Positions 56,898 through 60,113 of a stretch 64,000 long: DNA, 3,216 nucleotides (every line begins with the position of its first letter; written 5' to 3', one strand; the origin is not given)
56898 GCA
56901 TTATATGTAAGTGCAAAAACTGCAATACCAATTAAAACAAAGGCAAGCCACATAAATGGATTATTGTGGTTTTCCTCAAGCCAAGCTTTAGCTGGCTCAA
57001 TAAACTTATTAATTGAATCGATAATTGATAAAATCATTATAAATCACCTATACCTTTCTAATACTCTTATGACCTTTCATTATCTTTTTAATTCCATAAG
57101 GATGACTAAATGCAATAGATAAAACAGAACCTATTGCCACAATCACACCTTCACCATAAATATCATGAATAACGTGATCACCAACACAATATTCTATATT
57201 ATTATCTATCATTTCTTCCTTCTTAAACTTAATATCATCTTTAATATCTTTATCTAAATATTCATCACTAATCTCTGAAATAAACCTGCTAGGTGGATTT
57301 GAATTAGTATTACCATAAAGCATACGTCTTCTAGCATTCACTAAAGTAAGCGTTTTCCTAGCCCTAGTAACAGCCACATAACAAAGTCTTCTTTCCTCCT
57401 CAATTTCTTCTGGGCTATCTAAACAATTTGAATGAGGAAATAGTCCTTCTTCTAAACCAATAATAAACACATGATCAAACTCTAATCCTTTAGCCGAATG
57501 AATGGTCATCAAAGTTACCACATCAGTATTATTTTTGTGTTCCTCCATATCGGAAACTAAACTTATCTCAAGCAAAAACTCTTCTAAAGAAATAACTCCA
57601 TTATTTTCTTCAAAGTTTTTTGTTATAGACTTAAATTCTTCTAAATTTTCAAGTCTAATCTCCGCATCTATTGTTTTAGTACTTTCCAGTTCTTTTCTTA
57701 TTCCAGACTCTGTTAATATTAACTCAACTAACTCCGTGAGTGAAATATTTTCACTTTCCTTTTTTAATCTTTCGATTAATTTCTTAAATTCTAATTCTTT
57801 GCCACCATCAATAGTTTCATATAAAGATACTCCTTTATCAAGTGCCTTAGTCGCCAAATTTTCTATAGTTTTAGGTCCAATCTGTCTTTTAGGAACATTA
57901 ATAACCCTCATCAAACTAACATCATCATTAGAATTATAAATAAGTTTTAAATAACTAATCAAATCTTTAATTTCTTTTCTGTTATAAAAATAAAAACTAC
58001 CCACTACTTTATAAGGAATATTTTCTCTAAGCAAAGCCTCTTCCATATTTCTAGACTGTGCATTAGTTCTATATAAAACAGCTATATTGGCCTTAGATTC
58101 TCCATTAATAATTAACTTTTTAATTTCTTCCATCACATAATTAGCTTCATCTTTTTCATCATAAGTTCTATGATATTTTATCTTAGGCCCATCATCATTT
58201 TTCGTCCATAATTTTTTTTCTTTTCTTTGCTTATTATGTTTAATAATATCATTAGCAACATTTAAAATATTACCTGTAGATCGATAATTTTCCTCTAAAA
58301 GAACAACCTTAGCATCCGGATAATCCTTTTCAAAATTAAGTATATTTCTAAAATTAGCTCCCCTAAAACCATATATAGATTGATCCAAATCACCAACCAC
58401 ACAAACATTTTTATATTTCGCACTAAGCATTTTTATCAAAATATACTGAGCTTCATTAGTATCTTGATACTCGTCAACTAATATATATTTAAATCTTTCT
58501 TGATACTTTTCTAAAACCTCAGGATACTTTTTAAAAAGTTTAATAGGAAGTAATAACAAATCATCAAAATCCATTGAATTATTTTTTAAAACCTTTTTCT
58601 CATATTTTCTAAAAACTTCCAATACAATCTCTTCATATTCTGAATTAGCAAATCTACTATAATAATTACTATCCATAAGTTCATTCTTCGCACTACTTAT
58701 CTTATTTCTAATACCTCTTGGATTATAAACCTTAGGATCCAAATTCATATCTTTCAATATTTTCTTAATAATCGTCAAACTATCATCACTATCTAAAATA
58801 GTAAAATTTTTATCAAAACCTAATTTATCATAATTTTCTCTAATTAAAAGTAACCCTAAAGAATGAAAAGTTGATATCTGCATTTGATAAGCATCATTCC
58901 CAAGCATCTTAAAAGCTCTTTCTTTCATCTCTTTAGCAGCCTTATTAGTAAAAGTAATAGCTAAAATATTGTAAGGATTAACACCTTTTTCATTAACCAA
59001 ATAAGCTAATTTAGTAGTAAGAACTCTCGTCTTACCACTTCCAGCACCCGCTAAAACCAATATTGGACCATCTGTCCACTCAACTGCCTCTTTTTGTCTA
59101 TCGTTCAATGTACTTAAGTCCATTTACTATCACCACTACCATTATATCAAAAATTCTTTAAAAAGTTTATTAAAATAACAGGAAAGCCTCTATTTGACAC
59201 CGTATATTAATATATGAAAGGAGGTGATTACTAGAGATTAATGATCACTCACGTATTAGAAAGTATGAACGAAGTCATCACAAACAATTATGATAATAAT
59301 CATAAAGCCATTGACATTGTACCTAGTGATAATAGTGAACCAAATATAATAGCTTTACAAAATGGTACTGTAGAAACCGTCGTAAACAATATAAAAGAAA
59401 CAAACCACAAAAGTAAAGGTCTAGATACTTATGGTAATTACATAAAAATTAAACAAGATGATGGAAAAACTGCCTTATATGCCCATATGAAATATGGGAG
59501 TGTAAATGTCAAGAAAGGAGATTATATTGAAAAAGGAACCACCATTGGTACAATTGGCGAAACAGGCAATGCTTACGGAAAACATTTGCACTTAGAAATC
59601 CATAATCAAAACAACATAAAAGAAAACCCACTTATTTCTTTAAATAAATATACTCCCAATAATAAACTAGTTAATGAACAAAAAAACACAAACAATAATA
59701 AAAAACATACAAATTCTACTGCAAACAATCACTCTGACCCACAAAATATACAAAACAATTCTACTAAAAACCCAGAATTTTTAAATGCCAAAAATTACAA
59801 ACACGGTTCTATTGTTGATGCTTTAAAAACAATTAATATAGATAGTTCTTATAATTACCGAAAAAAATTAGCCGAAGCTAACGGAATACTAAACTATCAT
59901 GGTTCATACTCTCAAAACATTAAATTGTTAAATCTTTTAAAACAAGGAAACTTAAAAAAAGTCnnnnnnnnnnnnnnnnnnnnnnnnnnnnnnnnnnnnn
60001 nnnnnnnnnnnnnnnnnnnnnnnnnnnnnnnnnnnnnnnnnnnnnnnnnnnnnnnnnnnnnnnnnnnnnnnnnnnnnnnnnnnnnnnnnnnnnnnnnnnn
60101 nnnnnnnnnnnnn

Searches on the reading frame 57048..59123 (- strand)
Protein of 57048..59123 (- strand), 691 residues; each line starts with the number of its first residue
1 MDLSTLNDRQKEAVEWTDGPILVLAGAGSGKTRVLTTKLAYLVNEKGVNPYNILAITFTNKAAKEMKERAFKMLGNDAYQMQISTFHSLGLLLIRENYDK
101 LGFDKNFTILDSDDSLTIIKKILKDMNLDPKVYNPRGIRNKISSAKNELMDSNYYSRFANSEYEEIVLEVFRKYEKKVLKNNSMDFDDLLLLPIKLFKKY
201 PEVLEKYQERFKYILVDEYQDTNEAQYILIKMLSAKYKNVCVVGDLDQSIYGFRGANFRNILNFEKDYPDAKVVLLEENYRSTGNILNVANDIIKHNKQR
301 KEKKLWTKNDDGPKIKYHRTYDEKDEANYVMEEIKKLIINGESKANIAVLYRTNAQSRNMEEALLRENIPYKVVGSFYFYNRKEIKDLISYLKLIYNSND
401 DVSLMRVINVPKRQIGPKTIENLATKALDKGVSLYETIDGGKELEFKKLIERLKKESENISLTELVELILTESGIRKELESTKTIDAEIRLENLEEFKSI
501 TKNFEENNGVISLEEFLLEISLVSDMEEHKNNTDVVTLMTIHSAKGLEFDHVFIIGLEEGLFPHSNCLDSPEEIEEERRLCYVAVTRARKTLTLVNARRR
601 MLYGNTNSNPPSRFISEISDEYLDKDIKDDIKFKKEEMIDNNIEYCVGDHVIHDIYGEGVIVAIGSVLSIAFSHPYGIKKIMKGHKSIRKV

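Call 29: search_protein_families(library=pfam, proteins=[window:57048-59123:-], max_evalue=0.001)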
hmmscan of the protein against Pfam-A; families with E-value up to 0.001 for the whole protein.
window:57048-59123:- (691 aa): 7 families
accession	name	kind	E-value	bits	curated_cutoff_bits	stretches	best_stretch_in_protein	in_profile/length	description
PF00580.27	UvrD-helicase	-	4.7e-94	315.5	23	1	6-269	1-271/271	UvrD/REP helicase N-terminal domain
PF13361.12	UvrD_C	-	8.6e-80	269.2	25.6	1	275-596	2-347/350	UvrD-like helicase C-terminal domain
PF13245.12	AAA_19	-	3.4e-26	92.4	25.1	1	10-254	1-134/134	AAA domain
PF01443.25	Viral_helicase1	-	1.2e-11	45.3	21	1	488-595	133-227/228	Viral superfamily 1 RNA helicase core domain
PF13538.12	UvrD_C_2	-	2.7e-11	43.6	27.4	1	537-595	3-52/52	UvrD-like helicase C-terminal domain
PF13604.12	AAA_30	-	2.7e-07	30.9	27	1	5-69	1-65/191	AAA domain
PF13087.12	AAA_12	-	1.2e-05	25.5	27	0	293-366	56-131/195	AAA domain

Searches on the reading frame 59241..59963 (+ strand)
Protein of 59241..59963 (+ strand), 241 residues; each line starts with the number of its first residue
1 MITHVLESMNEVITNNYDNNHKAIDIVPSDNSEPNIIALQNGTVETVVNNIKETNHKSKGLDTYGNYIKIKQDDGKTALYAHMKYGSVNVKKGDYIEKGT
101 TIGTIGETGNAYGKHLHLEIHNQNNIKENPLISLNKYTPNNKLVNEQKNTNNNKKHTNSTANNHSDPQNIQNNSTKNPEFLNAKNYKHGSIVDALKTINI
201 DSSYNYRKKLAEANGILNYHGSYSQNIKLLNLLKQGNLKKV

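Call 4: search_protein_families(library=pfam, proteins=[window:59241-59963:+], max_evalue=1)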
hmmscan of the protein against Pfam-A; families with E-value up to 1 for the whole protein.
window:59241-59963:+ (241 aa): 4 families
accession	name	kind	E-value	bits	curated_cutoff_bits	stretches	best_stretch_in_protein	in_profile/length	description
PF01551.29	Peptidase_M23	-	1.7e-19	70.3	28.7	1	20-124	2-91/96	Peptidase family M23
PF12200.13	DUF3597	-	2.1e-07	32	29.8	1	165-230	49-112/127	Domain of unknown function (DUF3597)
PF13533.13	Biotin_lipoyl_2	-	0.02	15.2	29.8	1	87-105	13-31/32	Biotin-lipoyl like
PF16886.11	ATP-synt_ab_Xtn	-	0.047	13.9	25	1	88-111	14-37/88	ATPsynthase alpha/beta subunit barrel-sandwich domain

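Call 5: search_protein_families(library=ncbifam, proteins=[window:59241-59963:+], max_evalue=1)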
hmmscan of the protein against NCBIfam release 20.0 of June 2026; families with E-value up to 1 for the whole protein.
window:59241-59963:+ (241 aa): 11 families
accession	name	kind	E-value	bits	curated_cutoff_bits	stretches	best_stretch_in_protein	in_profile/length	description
NF052336.1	PdgHdaseHSB100310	equivalog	7.9e-14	51.7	500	1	18-128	48-149/316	peptidoglycan hydrolase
NF050804.1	CellDivDipMCaul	equivalog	1.9e-08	33.6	900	1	61-126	556-619/634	cell division endopeptidase DipM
NF053738.1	S2SprSpoIIQBc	equivalog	3.1e-08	33.5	250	1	15-136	117-225/232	stage II sporulation protein SpoIIQ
NF008652.0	PRK11649.1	equivalog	4.2e-08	32.3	341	1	62-132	341-408/439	murein DD-endopeptidase MepM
NF053824.1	PdgNdpepShyC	equivalog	2.1e-07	30.2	700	1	63-130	325-389/429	peptidoglycan DD-endopeptidase ShyC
NF052529.1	PG_M23_Pgp6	exception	1e-06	27.7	600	1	63-123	364-422/452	peptidoglycan metallopeptidase Pgp6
NF053825.1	PdgNdpepShyA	equivalog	2e-06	26.8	700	1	65-124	327-384/425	peptidoglycan DD-endopeptidase ShyA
NF052530.1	Heli_ShapePgp3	exception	2.8e-06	26.7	300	1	65-124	198-255/270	peptidoglycan metallopeptidase Pgp3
NF041208.1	celldiv_DipM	equivalog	7.4e-05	22.1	740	1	58-124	344-408/419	cell division endopeptidase DipM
NF040883.1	amid_act_ActS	equivalog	0.00028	20.2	375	1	19-122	134-222/242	amidase activator ActS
NF004799.0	PRK06148.1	subfamily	0.0022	16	1128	1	64-130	474-547/1015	hypothetical protein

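Call 72: find_related_loci(query=window:59241-59963:+, collection=metagenome_contigs, flank=6000)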
Query window:59241-59963:+ (241 aa) in metagenome_contigs; peptide patterns used: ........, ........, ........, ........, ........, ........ (x = any residue, [..] = any of these).
377 stretches matched a pattern; 10 encode a relative of the query (tblastn E <= 1e-3); 10 distinct loci.
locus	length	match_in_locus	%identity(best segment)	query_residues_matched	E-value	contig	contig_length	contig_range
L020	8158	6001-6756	69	1-241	3e-103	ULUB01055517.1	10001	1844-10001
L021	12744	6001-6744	69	1-241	2e-101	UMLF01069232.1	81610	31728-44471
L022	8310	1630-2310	41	4-226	7e-39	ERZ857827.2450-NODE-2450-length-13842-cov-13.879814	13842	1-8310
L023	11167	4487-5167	41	4-226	7e-39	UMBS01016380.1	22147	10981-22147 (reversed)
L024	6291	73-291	74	168-241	4e-28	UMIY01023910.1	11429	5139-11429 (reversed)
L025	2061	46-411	38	13-142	5e-16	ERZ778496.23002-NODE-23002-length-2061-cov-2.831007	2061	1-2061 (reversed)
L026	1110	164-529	38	13-142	5e-16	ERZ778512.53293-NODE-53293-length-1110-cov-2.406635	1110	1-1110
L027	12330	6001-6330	38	13-130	7e-15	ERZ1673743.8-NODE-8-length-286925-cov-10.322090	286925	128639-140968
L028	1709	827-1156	38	13-130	5e-15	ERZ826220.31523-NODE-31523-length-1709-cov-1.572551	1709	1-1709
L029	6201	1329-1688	30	16-132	3e-7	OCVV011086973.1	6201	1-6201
